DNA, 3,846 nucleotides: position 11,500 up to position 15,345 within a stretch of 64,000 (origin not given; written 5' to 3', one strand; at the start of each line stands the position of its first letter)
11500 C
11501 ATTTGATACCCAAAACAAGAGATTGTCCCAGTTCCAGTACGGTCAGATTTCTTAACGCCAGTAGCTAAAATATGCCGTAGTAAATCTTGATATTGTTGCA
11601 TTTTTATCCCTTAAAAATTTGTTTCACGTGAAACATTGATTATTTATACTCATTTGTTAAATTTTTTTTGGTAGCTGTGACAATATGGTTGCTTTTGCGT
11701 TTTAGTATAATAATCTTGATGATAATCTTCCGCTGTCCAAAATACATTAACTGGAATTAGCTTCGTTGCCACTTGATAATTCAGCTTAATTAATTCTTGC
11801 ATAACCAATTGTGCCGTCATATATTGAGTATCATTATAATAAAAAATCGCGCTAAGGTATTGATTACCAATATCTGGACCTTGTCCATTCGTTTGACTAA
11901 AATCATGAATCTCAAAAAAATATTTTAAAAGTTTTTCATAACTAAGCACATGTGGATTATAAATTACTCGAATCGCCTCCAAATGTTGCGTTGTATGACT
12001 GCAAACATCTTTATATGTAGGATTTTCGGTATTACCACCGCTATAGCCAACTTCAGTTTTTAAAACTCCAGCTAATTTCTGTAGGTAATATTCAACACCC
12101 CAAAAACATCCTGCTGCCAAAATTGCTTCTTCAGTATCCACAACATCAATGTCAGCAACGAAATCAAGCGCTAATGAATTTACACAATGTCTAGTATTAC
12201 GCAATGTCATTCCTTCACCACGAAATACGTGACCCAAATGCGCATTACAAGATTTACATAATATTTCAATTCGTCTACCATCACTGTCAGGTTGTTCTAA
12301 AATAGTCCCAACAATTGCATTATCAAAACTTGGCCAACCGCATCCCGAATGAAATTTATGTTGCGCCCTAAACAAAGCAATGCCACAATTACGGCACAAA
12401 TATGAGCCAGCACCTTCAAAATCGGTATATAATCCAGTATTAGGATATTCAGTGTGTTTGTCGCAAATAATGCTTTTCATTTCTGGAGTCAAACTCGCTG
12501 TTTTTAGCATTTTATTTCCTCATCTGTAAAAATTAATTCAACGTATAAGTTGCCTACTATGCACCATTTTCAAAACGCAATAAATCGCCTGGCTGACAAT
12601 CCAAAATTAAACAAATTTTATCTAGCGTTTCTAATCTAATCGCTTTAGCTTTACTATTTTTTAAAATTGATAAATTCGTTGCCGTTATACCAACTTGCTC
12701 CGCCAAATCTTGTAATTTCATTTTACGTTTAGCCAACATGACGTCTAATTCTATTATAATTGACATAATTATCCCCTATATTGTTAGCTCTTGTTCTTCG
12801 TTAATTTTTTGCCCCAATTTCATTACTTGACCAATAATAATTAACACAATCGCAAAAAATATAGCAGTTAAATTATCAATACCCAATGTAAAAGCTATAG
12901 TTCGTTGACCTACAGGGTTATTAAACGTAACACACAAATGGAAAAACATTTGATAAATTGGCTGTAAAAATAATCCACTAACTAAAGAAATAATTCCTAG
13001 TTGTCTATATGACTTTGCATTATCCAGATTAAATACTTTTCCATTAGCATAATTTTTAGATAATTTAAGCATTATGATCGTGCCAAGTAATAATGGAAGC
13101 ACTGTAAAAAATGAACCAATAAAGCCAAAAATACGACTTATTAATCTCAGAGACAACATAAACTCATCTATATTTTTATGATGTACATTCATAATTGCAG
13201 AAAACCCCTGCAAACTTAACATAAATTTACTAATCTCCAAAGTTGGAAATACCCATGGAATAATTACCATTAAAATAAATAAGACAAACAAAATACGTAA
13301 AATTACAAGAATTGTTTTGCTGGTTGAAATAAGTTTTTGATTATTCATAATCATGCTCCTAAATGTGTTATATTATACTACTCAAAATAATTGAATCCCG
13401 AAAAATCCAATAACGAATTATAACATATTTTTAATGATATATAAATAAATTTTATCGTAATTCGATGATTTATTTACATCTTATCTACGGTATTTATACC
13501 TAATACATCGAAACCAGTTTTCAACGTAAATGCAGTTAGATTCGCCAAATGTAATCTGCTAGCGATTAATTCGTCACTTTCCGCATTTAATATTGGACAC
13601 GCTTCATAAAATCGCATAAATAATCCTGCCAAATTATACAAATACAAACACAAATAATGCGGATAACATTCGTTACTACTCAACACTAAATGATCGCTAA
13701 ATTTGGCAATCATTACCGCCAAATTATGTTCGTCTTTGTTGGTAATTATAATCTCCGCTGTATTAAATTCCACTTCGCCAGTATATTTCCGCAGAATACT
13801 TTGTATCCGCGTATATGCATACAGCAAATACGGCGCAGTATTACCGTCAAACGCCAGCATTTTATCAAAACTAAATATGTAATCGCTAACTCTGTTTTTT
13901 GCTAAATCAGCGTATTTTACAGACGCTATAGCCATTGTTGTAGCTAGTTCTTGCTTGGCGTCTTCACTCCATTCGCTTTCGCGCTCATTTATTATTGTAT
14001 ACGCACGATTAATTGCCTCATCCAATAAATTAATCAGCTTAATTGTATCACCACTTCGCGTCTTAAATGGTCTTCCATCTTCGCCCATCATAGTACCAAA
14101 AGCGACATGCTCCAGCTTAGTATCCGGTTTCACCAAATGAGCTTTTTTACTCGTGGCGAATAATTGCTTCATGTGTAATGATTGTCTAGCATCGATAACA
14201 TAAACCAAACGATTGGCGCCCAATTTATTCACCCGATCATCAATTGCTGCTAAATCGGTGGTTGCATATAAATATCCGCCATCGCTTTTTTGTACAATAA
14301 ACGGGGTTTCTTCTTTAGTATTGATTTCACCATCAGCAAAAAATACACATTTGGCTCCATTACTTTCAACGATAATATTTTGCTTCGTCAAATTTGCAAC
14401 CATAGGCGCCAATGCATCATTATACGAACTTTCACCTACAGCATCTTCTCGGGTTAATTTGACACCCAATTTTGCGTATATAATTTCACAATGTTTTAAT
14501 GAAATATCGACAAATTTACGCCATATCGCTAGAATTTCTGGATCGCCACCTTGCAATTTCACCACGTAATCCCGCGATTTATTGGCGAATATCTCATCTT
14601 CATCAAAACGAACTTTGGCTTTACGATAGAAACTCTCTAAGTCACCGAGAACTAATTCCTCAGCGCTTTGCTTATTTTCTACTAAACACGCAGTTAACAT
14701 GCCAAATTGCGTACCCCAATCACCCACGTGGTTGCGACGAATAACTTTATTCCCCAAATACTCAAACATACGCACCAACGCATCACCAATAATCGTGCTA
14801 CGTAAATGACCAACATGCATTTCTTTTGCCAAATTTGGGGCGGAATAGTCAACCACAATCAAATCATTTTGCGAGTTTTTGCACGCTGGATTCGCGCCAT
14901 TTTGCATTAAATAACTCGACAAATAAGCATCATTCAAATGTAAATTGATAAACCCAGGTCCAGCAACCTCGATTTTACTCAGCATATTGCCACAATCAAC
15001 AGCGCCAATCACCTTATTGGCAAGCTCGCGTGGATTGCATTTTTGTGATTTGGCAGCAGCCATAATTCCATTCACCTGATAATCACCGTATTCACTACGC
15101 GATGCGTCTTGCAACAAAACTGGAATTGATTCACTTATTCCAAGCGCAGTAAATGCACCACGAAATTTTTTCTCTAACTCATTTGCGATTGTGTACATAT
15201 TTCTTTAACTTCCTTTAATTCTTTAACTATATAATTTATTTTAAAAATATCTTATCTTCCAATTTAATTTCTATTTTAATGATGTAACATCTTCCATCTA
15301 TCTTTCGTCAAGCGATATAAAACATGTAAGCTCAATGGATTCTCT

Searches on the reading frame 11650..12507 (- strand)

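Call 86: search_protein_families(library=pfam, proteins=[window:11650-12507:-])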
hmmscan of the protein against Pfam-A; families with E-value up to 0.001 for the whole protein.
window:11650-12507:- (285 aa): 2 families
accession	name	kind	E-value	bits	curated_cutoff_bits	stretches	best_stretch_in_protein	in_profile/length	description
PF01625.27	PMSR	-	2.1e-56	190.8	23.7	1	127-277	1-153/153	Peptide methionine sulfoxide reductase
PF01641.26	SelR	-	3.1e-36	124.3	24.9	1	6-117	1-115/116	SelR domain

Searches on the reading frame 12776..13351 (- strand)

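Call 44: search_protein_families(library=pfam, proteins=[window:12776-13351:-], max_evalue=0.01)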
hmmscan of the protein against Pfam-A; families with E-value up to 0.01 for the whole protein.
window:12776-13351:- (191 aa): 1 family
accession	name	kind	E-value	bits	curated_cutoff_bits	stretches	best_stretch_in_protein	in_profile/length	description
PF11188.13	DUF2975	-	4.3e-11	43.3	27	1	76-191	20-130/130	Protein of unknown function (DUF2975)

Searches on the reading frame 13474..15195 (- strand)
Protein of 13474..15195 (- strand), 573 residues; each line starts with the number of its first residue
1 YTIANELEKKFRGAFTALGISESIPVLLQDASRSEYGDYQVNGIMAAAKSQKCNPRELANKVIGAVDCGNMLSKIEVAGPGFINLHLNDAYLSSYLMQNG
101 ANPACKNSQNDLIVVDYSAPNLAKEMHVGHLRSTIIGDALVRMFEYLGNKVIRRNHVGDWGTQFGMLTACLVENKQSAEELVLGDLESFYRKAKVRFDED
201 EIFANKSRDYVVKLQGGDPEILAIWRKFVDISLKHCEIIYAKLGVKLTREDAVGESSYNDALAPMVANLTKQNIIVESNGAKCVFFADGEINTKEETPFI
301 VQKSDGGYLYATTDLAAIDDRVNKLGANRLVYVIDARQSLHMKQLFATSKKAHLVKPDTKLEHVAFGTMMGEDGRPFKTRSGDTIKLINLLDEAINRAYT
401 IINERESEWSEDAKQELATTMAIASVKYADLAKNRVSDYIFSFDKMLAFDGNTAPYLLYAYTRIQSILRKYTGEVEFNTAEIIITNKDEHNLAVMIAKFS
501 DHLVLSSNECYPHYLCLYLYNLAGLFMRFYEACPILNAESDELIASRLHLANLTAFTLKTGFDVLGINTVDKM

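Call 20: search_protein_families(library=pfam, proteins=[window:13474-15195:-])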
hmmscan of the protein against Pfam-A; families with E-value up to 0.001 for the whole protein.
window:13474-15195:- (573 aa): 3 families
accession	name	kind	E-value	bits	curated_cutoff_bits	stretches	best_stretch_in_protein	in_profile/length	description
PF00750.26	tRNA-synt_1d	-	2.3e-123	412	23.3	1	94-443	4-349/349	tRNA synthetases class I (R), catalytic domain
PF05746.21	DALR_1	-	7.8e-30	103.8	22.3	1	457-573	1-117/117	DALR anticodon binding domain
PF03485.21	Arg_tRNA_synt_N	-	6.5e-18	65.6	21.5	1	6-87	2-85/85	Arginyl tRNA synthetase N terminal domain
